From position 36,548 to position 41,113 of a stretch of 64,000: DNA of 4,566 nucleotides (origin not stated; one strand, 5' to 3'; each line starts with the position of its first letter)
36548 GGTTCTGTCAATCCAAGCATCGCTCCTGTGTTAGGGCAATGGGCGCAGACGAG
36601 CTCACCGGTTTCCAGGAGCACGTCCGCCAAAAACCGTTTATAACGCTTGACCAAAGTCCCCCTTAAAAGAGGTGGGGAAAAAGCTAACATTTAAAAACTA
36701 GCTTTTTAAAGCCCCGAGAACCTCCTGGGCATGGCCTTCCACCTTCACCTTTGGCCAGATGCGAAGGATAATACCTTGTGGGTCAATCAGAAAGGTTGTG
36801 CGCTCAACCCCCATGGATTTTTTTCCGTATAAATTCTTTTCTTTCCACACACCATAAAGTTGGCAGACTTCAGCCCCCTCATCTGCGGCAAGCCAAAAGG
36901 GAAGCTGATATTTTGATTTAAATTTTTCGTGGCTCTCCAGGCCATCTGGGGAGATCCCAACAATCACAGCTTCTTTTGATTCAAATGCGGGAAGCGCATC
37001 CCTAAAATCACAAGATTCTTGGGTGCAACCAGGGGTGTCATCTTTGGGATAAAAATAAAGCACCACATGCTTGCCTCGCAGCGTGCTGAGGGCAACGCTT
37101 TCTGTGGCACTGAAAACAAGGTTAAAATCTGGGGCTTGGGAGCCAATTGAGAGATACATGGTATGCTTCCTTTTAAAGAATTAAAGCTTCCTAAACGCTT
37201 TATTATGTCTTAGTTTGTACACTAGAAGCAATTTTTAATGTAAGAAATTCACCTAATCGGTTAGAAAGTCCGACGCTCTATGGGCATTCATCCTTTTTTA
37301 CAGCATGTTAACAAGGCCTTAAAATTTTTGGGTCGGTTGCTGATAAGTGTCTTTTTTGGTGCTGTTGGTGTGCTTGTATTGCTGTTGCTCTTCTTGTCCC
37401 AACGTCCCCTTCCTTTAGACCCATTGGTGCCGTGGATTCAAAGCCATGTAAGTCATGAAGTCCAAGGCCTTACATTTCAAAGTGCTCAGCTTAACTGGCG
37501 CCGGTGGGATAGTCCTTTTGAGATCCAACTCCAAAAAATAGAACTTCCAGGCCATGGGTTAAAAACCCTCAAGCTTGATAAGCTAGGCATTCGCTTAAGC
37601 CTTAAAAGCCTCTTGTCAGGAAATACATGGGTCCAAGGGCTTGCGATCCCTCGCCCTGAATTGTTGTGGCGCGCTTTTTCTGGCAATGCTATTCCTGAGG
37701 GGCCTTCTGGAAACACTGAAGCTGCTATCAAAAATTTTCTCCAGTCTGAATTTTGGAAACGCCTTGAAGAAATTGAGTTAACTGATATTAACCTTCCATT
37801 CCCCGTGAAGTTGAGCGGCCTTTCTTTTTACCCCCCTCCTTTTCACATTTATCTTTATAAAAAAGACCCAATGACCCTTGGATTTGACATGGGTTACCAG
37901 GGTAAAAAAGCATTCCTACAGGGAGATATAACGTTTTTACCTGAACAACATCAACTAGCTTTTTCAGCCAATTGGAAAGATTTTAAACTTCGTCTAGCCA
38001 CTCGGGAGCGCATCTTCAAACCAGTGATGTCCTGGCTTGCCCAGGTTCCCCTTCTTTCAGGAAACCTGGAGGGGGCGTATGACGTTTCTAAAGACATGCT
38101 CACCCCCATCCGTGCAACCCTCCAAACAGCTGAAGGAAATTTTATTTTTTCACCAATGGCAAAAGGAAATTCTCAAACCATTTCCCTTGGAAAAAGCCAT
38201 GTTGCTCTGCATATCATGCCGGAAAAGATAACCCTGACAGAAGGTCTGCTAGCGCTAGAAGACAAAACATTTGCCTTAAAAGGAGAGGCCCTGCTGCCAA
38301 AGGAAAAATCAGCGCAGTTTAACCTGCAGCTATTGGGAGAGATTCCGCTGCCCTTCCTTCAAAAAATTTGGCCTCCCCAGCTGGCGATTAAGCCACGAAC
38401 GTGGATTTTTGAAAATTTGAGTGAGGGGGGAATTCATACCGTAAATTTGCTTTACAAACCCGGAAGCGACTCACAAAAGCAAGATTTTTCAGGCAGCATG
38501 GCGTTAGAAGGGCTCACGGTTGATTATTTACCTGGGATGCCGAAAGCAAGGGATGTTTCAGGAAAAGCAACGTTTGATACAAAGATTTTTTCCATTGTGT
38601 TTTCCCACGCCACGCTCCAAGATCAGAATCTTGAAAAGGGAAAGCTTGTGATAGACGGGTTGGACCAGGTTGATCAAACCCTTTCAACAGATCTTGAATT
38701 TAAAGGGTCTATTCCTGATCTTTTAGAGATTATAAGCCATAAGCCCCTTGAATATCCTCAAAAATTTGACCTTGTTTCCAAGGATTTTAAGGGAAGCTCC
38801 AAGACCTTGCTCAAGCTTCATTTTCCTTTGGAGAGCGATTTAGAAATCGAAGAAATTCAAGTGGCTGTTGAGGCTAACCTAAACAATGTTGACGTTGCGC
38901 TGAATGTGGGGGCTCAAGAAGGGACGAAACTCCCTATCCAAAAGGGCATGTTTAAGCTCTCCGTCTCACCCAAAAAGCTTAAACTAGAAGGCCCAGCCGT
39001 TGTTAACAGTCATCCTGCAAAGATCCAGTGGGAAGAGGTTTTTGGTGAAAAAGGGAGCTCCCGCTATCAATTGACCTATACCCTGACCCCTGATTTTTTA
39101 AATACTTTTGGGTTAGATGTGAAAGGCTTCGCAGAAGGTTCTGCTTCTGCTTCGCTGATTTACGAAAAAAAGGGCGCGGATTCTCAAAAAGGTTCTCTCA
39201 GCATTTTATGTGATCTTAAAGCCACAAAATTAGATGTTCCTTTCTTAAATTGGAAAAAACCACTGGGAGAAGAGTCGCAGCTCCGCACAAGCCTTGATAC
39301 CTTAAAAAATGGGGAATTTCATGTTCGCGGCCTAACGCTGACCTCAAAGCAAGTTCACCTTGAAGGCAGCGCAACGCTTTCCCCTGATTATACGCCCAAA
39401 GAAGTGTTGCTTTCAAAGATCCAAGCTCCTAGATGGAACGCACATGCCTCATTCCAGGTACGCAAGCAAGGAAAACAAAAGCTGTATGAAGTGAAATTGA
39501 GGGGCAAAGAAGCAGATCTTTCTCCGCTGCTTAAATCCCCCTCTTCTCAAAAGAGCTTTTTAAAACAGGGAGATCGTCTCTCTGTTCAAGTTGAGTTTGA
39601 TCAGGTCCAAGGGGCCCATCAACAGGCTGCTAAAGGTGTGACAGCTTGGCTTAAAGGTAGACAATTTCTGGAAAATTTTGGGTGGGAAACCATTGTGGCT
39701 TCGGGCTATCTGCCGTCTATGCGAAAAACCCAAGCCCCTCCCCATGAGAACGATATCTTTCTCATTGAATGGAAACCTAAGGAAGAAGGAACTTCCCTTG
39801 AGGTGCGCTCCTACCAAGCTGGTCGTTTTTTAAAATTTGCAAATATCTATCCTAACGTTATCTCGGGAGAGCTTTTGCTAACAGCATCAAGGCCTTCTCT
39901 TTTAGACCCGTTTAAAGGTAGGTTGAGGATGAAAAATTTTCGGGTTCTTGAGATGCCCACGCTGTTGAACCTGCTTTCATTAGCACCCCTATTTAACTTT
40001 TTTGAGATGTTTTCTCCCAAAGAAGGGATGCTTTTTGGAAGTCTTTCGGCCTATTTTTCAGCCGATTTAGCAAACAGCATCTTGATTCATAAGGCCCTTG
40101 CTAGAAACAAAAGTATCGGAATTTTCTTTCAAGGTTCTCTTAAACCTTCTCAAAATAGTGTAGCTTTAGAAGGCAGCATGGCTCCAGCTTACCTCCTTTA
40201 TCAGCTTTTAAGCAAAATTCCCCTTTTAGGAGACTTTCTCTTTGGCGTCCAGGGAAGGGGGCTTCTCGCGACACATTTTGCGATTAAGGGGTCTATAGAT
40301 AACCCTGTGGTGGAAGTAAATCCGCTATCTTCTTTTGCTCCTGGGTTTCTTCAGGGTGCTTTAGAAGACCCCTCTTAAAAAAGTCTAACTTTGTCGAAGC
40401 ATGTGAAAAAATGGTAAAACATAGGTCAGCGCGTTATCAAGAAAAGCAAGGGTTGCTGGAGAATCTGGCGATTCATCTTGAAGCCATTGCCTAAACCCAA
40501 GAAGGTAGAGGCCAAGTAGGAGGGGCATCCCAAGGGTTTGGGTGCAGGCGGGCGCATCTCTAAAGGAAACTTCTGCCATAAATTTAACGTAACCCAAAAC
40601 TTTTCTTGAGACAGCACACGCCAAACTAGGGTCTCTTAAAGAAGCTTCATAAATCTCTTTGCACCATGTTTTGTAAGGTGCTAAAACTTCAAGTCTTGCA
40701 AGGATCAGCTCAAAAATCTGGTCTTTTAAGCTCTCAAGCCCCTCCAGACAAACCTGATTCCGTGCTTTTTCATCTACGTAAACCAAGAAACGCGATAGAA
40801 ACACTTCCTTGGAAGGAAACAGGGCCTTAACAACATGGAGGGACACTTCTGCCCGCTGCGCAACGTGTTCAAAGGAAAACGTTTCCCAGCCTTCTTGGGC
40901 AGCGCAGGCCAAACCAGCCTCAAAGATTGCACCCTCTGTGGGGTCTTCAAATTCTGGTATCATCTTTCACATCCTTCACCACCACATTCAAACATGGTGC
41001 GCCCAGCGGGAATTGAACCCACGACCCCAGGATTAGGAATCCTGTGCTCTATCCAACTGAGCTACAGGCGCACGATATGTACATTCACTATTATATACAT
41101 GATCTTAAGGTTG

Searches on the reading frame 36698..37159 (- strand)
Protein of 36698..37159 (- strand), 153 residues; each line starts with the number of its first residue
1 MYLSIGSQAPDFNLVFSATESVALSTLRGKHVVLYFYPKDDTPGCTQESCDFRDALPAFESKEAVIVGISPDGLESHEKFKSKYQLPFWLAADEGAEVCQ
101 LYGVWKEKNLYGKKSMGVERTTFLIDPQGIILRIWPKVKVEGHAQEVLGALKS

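Call 80: search_protein_families(library=pfam, proteins=[window:36698-37159:-], max_evalue=0.001)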
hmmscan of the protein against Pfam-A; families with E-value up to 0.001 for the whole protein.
window:36698-37159:- (153 aa): 2 families
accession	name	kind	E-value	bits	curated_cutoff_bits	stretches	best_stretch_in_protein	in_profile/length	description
PF00578.27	AhpC-TSA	-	6.1e-39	133.2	26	1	5-131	1-121/124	AhpC/TSA family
PF08534.16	Redoxin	-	1.8e-17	64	26.6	1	6-133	3-130/148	Redoxin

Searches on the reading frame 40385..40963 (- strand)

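Call 80: search_protein_families(library=pfam, proteins=[window:40385-40963:-], max_evalue=0.001)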
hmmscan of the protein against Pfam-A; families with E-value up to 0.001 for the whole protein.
window:40385-40963:- (192 aa): 1 family
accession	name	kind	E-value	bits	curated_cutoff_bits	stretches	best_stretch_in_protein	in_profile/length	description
PF00440.29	TetR_N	-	0.00028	21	24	1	13-56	1-44/47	Bacterial regulatory proteins, tetR family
